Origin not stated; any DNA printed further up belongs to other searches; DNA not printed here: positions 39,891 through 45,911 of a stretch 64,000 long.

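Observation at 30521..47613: Eight-gene, all-exported envelope locus with two DUF3575-headed halves; the second half replaces pilins with the giant repeat protein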

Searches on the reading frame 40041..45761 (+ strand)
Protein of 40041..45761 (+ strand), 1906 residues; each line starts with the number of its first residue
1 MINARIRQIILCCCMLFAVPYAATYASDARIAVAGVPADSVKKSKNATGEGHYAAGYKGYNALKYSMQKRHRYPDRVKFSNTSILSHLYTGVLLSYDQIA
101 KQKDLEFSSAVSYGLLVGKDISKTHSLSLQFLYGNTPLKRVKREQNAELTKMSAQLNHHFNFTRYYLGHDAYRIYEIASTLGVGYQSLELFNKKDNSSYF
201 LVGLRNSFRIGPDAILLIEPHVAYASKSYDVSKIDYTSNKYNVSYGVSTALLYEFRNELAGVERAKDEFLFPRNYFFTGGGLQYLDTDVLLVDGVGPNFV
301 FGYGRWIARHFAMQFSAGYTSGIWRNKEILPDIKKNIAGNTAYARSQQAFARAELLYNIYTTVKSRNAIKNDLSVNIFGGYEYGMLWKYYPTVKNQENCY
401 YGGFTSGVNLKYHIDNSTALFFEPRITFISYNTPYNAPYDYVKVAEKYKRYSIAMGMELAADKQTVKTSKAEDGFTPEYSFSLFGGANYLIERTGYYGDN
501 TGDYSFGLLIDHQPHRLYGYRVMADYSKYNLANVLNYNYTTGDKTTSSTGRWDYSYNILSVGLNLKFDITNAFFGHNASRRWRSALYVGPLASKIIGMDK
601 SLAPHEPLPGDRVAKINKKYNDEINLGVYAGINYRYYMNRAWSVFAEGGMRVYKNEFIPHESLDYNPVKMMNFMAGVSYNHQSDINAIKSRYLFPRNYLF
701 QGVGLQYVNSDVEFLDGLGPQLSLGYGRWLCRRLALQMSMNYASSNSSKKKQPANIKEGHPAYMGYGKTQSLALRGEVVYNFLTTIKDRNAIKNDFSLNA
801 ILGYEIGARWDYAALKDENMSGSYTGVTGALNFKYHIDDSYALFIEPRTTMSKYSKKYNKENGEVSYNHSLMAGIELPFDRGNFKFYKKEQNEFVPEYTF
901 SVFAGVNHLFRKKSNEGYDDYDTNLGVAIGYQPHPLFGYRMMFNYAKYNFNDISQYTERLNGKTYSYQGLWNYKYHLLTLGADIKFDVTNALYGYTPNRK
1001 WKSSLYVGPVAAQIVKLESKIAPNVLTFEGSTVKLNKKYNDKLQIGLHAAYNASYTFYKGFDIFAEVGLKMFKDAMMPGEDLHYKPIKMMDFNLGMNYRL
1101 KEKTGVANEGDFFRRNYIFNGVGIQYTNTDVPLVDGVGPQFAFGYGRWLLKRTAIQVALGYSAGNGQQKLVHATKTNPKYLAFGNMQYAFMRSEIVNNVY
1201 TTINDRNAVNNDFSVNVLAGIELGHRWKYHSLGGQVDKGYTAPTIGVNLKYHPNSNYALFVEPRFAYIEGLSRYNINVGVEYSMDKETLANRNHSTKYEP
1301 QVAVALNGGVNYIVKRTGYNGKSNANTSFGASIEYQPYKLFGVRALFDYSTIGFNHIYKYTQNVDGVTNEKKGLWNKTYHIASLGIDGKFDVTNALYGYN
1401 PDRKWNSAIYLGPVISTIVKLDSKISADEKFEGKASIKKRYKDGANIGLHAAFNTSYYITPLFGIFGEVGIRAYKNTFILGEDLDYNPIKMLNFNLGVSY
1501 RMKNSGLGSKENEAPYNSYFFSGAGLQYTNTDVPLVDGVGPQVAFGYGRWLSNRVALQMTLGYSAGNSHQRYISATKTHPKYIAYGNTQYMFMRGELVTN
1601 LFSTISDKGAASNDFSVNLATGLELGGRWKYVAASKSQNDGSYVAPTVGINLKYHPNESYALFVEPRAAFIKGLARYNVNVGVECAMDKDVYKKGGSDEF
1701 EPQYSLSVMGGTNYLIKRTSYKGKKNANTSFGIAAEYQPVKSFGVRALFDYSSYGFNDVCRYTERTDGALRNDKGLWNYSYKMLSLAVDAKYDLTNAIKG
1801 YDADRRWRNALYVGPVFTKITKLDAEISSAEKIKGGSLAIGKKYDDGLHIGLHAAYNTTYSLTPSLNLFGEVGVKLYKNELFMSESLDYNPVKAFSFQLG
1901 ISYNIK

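Call 4: search_protein_families(library=pfam, proteins=[window:40041-45761:+], max_evalue=0.01)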
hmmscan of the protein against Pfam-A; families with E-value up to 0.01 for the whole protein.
window:40041-45761:+ (1906 aa): 0 families

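Call 5: search_protein_families(library=ncbifam, proteins=[window:40041-45761:+], max_evalue=0.01)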
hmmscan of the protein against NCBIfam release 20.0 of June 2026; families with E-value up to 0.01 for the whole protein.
window:40041-45761:+ (1906 aa): 0 families

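Call 9: find_homologous_proteins(query=window:40041-45761:+, max_evalue=0.00001)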
Query window:40041-45761:+ (1906 aa): 13 proteins with E <= 0.00001 among 7248 candidates.
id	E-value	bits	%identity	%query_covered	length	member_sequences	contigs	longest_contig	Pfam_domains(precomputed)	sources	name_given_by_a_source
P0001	0.0e+0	4277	98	99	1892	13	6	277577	-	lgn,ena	-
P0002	0.0e+0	3439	78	99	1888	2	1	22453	-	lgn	-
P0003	0.0e+0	2038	54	79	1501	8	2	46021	-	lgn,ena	-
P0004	0.0e+0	1902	55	78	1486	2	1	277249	-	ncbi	-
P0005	0.0e+0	1083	35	79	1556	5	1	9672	PF13568.13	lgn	-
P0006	0.0e+0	1080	34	79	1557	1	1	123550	-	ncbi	-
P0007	7.3e-275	933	33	79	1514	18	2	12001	PF13505.13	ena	-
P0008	3.8e-273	928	33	79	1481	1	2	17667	PF10677.16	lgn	-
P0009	2.6e-269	915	34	79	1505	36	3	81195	-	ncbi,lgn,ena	-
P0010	1.2e-263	896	33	79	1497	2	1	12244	-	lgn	-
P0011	3.9e-262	891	33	79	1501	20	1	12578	-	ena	-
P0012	2.0e-204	700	32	58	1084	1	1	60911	-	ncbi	-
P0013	4.4e-190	652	34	57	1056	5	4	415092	-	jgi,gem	-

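Call 11: find_encoding_contigs(protein=P0004, flank=10000, max_places=2)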
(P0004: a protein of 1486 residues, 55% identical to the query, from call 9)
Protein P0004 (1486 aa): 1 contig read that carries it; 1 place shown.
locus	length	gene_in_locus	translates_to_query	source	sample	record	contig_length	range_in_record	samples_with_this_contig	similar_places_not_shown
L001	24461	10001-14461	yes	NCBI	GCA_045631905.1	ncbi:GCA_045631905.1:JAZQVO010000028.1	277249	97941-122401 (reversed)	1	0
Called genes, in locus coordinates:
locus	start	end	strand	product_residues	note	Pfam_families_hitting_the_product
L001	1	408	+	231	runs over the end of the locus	PF00106:adh_short, PF08659:KR, PF13561:adh_short_C2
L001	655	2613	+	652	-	PF12099:DUF3575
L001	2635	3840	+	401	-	-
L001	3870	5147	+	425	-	-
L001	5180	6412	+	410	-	PF13149:Mfa_like_1 (faint)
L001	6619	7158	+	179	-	PF12099:DUF3575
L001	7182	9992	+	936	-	-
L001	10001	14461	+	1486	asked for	-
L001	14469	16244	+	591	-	-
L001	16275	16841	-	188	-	PF00578:AhpC-TSA, PF08534:Redoxin, PF00085:Thioredoxin (weak), PF13905:Thioredoxin_8 (weak)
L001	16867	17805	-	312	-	PF01207:Dus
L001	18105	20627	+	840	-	PF00521:DNA_topoisoIV, PF03989:DNA_gyraseA_C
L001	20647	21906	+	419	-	PF13181:TPR_8 (faint), PF13432:TPR_16 (faint), PF07719:TPR_2 (faint), PF13424:TPR_12 (faint), PF13428:TPR_14 (faint), PF13431:TPR_17 (faint), PF14559:TPR_19 (faint)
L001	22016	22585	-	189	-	PF00551:Formyl_trans_N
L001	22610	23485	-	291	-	PF04397:LytTR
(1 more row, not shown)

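Call 12: find_encoding_contigs(protein=P0006, flank=10000, max_places=2)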
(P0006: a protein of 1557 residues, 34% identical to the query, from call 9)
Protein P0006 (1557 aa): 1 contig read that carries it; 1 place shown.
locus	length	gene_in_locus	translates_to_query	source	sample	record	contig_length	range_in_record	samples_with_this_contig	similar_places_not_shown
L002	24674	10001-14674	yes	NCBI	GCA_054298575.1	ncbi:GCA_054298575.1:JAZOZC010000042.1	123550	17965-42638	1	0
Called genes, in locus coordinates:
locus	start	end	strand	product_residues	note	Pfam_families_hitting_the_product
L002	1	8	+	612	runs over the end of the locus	PF12099:DUF3575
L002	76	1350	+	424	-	-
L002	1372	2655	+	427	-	-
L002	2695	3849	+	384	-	PF13149:Mfa_like_1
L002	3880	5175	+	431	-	PF13149:Mfa_like_1 (weak)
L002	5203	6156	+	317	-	PF13149:Mfa_like_1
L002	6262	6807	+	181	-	PF12099:DUF3575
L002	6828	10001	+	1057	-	-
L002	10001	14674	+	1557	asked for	-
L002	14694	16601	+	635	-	-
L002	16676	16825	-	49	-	-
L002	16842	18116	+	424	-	PF19577:DcaP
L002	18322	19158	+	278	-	PF01261:AP_endonuc_2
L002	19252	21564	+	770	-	PF01384:PHO4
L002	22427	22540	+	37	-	-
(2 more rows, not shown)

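Call 13: find_encoding_contigs(protein=P0013, flank=10000, max_places=2)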
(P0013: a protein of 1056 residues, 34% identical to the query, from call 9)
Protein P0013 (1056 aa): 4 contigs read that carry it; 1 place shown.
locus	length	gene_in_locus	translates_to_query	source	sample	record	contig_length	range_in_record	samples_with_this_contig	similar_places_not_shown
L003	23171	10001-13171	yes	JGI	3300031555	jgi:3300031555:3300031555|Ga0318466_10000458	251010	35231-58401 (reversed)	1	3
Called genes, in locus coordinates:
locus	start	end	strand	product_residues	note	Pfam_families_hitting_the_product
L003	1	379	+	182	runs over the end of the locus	PF01965:DJ-1_PfpI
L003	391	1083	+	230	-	PF01128:IspD, PF12804:NTP_transf_3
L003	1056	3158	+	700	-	PF17191:RecG_wedge, PF01336:tRNA_anti-codon (weak), PF00270:DEAD, PF04851:ResIII, PF00271:Helicase_C, PF19833:RecG_dom3_C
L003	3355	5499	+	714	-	PF12099:DUF3575 (faint)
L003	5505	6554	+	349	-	-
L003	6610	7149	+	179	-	PF12099:DUF3575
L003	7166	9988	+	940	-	-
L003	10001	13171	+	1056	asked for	-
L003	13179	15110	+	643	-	-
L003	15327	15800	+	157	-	PF00334:NDK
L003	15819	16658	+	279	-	PF01551:Peptidase_M23, PF01476:LysM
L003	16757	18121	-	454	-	PF00245:Alk_phosphatase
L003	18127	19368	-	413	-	PF00079:Serpin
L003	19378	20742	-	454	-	PF02163:Peptidase_M50, PF13180:PDZ_2 (faint), PF00595:PDZ (weak), PF17820:PDZ_6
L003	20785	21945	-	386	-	PF02670:DXP_reductoisom, PF08436:DXP_redisom_C, PF13288:DXPR_C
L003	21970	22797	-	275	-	PF01551:Peptidase_M23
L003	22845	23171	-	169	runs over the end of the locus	PF01782:RimM (weak), PF24986:PRC_RimM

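Call 14: find_encoding_contigs(protein=P0012, flank=10000, max_places=2)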
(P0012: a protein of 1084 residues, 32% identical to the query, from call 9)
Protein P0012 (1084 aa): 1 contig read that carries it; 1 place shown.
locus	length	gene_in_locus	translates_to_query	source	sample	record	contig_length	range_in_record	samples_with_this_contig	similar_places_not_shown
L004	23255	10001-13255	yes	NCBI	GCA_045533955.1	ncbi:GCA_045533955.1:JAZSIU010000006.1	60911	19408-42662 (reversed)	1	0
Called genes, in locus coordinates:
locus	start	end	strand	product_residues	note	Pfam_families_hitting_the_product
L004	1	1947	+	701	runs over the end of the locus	PF13306:LRR_5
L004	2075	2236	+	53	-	-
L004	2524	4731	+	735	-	PF12099:DUF3575 (weak)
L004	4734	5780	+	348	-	PF17145:DUF5119 (faint)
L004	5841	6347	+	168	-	PF12099:DUF3575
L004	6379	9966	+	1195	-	-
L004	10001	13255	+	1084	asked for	-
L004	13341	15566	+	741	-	-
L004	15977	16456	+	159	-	PF00334:NDK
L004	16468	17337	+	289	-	PF01551:Peptidase_M23, PF01476:LysM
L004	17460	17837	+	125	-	-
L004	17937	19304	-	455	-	PF00245:Alk_phosphatase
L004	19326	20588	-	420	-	PF00079:Serpin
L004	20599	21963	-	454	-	PF02163:Peptidase_M50, PF00595:PDZ (weak), PF13180:PDZ_2 (weak), PF17820:PDZ_6 (weak)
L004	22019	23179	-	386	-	PF01118:Semialdhyde_dh (faint), PF02670:DXP_reductoisom, PF08436:DXP_redisom_C, PF13288:DXPR_C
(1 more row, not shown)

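Call 15: find_encoding_contigs(protein=P0009, flank=10000, max_places=2)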
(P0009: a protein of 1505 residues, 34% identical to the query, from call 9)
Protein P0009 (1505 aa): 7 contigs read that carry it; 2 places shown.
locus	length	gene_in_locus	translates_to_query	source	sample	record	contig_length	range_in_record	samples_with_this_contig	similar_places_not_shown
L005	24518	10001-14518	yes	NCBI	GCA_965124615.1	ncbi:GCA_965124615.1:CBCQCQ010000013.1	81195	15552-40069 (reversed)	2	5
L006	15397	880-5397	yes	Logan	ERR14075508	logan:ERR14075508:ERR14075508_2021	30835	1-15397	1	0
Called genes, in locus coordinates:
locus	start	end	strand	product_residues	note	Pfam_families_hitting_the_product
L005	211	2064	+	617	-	PF13306:LRR_5 (faint)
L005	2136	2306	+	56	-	-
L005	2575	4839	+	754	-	PF12099:DUF3575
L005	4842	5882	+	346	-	-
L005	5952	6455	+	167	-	PF12099:DUF3575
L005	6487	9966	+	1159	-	-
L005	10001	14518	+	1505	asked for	-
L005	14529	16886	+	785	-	PF13620:CarboxypepD_reg (weak), PF13715:CarbopepD_reg_2 (faint)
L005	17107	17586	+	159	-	PF00334:NDK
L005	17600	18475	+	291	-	PF01551:Peptidase_M23, PF01476:LysM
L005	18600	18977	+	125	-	-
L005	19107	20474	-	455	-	PF00245:Alk_phosphatase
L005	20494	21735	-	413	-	PF00079:Serpin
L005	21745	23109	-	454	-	PF02163:Peptidase_M50, PF00595:PDZ (faint), PF13180:PDZ_2 (faint), PF17820:PDZ_6 (faint)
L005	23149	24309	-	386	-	PF02670:DXP_reductoisom, PF08436:DXP_redisom_C, PF13288:DXPR_C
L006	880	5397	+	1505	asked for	-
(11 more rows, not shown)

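Call 44: find_related_loci(query=A4, collection=genome_contigs, flank=10000)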
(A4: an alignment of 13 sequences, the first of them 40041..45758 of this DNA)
Query A4 (1906 aa) in genome_contigs; peptide patterns used: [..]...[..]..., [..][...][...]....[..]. (x = any residue, [..] = any of these).
163 stretches matched a pattern; 15 encode a relative of the query (tblastn E <= 1e-3); 14 distinct loci.
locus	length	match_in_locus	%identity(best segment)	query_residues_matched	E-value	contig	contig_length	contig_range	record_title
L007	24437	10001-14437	55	14-1906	0e+0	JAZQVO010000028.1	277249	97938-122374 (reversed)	MAG: Bacteroidaceae bacterium isolate T1900045170_TC20190164.MAGScoT_cleanbin_000002 SGB_5177_k141_2873464, whole genome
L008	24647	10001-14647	35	4-1906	0e+0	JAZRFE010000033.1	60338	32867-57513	MAG: Bacteroidaceae bacterium isolate T1900045495_YK20190189.MAGScoT_cleanbin_000037 SGB_7434_k141_302001, whole genome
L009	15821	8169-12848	33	1-1906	0e+0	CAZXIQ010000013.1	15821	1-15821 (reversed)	MAG TPA_asm: uncultured Bacteroidaceae bacterium isolate SRP315200_co2_689 genome assembly, contig: NODE_4066_length_158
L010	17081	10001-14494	34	6-1906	0e+0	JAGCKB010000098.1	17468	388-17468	MAG: Bacteroidaceae bacterium isolate RGIG9863 Yak_Rectum-3__c160767, whole genome shotgun sequence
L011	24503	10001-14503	34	6-1906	0e+0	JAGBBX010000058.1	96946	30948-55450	MAG: Bacteroidaceae bacterium isolate RGIG8978 Water_deer_Rectum-2__c538914, whole genome shotgun sequence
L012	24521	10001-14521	32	1-1906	0e+0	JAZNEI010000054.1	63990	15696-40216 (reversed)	MAG: Bacteroidaceae bacterium isolate T1900044722_TS20190188.MAGScoT_cleanbin_000007 SGB_1911_k141_172356, whole genome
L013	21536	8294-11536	33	2-1906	9e-179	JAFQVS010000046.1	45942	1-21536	MAG: Bacteroidaceae bacterium isolate RGIG2194 Goat_Colon.Co__c1059384, whole genome shotgun sequence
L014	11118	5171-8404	32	2-1906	8e-171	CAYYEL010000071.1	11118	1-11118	MAG TPA_asm: uncultured Bacteroidaceae bacterium isolate SRP315200_co1_415 genome assembly, contig: NODE_12917_length_11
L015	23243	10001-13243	32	2-1906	8e-175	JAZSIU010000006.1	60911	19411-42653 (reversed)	MAG: Bacteroidaceae bacterium isolate T1900044569_TS20190035.MAGScoT_cleanbin_000006 SGB_424_k141_3103550, whole genome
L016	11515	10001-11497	38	22-1761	9e-105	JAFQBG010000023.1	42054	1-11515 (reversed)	MAG: Bacteroidaceae bacterium isolate RGIG1662 Goat_Cecum-1__c469139, whole genome shotgun sequence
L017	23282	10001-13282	35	6-1906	0e+0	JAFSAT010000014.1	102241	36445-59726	MAG: Bacteroidaceae bacterium isolate RGIG2972 Goat_Rectum-1__c214484, whole genome shotgun sequence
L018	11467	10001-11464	37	10-1734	1e-86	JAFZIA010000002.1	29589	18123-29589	MAG: Bacteroidaceae bacterium isolate RGIG7785 Water_buffalos_Rectum.Co__c37551, whole genome shotgun sequence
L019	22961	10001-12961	22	58-1834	7e-23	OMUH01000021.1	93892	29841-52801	uncultured Prevotella sp. isolate hRUG878 genome assembly, contig: NODE_51_length_93892_cov_40.8868, whole genome shotgu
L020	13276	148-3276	20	304-1869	3e-13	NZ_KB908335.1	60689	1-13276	Segatella maculosa DSM 19339 = JCM 15638 strain DSM 19339 H164DRAFT_scaffold00017.17, whole genome shotgun sequence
